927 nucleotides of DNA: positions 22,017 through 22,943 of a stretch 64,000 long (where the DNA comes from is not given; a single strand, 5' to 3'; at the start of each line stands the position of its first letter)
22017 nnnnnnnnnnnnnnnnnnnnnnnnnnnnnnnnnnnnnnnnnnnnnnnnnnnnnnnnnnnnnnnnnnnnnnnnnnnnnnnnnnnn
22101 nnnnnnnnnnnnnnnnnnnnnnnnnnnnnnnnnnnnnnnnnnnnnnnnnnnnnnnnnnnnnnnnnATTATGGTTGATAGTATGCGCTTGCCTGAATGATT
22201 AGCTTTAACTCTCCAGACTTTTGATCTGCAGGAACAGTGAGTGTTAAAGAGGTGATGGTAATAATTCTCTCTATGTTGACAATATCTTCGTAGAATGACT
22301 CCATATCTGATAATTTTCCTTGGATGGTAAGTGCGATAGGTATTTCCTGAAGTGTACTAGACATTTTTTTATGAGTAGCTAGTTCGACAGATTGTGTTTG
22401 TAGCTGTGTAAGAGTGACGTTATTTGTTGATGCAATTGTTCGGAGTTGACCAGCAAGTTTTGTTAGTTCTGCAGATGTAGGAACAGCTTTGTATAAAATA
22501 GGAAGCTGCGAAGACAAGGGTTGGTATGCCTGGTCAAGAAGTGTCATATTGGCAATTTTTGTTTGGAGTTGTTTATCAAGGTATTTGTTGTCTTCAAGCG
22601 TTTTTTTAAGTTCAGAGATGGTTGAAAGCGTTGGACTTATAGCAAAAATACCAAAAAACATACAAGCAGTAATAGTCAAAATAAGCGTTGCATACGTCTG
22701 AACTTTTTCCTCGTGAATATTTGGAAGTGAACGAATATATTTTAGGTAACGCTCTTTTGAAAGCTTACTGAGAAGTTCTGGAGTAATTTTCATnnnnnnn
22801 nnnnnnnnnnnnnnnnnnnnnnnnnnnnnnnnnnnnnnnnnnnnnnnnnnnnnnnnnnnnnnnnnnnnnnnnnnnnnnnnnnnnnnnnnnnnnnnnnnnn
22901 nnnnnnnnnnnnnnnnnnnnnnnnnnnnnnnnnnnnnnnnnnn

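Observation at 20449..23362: pilN/pilO-like pair without pilM, co-transcribed with a small TM protein and a bitopic FN3/Ig-like PT-rich surface protein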

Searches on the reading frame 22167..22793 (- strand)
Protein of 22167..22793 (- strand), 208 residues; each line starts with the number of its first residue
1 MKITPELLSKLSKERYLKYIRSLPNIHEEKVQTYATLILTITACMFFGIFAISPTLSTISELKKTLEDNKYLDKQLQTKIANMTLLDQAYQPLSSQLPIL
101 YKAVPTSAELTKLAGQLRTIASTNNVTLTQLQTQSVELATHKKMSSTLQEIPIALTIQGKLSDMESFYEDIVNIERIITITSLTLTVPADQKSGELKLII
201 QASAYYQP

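Call 3: search_protein_families(library=pfam, proteins=[window:22167-22793:-], max_evalue=1)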
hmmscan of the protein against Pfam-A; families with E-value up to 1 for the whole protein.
window:22167-22793:- (208 aa): 4 families
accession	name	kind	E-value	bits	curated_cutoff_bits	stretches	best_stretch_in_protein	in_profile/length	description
PF04350.18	PilO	-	7.5e-14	52.5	22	1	74-205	16-141/145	Pilus assembly protein, PilO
PF10741.14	T2SSM_b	-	0.0071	16.7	21.7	1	110-205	16-110/111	Type II secretion system (T2SS), protein M subtype b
PF07472.16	PA-IIL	-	0.18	12.6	21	1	125-182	29-88/107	Fucose-binding lectin II (PA-IIL)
PF00046.35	Homeodomain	-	0.23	11.8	22.9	0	55-88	8-41/57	Homeodomain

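Call 4: search_protein_families(library=ncbifam, proteins=[window:22167-22793:-], max_evalue=1)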
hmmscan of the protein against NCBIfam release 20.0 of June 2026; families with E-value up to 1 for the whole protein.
window:22167-22793:- (208 aa): 3 families
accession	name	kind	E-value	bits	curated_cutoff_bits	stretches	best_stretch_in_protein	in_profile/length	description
NF040576.1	T2SS_GspM_XpsM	equivalog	0.00094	18.9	60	1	36-191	4-156/180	type II secretion system protein GspM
NF005688.0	PRK07488.1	equivalog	0.001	18.1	532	1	48-174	206-322/474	indoleacetamide hydrolase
NF045762.1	PhenlGlyoxDHPadE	equivalog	0.044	13.6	300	1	40-83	129-172/187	NADH-dependent phenylglyoxylate dehydrogenase subunit gamma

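Call 9: find_encoding_contigs(protein=window:22167-22793:-, flank=10000, max_places=6)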
Protein window:22167-22793:- (208 aa): 1 contig read that carries it; 1 place shown.
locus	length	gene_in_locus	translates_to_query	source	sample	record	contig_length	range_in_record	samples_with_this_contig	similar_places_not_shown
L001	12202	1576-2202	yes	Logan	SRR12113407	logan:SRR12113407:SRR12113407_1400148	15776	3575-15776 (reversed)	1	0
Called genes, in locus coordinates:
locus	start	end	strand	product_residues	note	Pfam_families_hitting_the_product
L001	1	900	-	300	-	?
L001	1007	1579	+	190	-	-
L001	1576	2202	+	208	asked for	PF04350:PilO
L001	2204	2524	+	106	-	-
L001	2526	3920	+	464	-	PF16656:Pur_ac_phosph_N, PF19077:Big_13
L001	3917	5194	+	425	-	PF01266:DAO, PF01593:Amino_oxidase, PF07992:Pyr_redox_2 (faint), PF13450:NAD_binding_8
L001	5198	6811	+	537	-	-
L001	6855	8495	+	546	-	PF13231:PMT_2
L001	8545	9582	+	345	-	PF01073:3Beta_HSD, PF01370:Epimerase, PF02719:Polysacc_synt_2, PF04321:RmlD_sub_bind, PF05368:NmrA, PF13460:NAD_binding_10, PF16363:GDP_Man_Dehyd, PF07993:NAD_binding_4, +1 more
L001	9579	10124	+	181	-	-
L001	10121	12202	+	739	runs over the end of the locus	PF10060:DUF2298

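Call 58: search_protein_families(library=padloc, proteins=[window:22167-22793:-], max_evalue=0.01)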
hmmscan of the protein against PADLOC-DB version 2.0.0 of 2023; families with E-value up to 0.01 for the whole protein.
window:22167-22793:- (208 aa): 0 families
